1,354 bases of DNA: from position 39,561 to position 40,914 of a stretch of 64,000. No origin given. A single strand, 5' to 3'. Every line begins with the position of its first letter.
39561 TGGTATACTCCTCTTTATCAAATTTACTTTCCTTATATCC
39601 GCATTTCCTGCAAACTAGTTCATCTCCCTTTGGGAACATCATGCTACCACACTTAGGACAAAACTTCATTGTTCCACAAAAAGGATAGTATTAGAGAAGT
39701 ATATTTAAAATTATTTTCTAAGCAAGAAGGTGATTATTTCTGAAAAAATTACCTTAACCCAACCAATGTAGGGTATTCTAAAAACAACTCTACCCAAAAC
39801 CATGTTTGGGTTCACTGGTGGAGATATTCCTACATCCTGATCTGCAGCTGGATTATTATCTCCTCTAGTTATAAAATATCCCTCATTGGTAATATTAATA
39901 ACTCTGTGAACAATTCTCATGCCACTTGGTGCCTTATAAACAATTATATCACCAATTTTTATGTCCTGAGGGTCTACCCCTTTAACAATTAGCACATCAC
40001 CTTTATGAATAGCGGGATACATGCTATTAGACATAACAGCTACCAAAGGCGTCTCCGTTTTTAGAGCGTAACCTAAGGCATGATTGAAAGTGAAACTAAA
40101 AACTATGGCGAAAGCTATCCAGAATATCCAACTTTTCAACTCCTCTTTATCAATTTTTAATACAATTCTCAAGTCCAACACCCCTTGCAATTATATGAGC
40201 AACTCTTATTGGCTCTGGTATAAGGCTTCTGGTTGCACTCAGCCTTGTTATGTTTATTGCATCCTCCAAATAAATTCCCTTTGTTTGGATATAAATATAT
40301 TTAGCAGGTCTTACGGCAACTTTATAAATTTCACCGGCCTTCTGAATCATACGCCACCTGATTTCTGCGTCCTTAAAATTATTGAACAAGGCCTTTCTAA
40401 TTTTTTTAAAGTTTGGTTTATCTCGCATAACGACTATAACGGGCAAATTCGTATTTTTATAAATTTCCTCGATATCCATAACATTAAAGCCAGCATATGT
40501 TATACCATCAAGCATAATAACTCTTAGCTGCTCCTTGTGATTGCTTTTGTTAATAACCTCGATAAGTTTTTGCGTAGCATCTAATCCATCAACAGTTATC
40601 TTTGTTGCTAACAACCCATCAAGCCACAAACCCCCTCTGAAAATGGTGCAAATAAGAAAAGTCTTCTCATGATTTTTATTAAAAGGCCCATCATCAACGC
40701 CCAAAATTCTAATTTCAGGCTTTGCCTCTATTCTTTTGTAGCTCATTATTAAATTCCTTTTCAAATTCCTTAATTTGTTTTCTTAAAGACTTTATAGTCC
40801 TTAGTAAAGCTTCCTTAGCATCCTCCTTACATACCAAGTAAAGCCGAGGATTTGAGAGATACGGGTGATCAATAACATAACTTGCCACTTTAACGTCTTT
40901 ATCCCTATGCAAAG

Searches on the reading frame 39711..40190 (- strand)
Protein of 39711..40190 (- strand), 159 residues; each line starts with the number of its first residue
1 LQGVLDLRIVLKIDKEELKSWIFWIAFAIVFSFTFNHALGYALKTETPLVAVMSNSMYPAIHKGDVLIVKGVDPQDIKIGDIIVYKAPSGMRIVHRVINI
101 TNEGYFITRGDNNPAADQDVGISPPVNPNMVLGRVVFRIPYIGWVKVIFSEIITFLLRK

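Call 88: search_protein_families(library=pfam, proteins=[window:39711-40190:-], max_evalue=0.001)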
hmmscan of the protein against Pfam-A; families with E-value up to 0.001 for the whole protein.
window:39711-40190:- (159 aa): 2 families
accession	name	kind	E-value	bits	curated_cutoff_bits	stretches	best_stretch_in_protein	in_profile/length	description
PF00717.28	Peptidase_S24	-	7e-07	29.4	23.3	1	44-119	32-102/116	Peptidase S24-like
PF10502.14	Peptidase_S26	-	5.7e-06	26.8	22.9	1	21-99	4-79/168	Signal peptidase, peptidase S26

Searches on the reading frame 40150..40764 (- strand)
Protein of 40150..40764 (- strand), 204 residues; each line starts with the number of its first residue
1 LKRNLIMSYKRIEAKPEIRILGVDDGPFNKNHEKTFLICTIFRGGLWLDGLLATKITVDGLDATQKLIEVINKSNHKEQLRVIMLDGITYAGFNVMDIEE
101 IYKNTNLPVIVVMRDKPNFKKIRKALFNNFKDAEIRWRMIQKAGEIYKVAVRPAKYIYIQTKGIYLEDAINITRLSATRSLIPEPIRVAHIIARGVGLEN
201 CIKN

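Call 88: search_protein_families(library=pfam, proteins=[window:40150-40764:-], max_evalue=0.001)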
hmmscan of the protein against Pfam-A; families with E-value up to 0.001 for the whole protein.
window:40150-40764:- (204 aa): 1 family
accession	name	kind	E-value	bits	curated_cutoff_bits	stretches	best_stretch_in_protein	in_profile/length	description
PF01949.23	Endo_dU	-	2.5e-64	216.5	32.7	1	17-196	2-181/182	Endonuclease dU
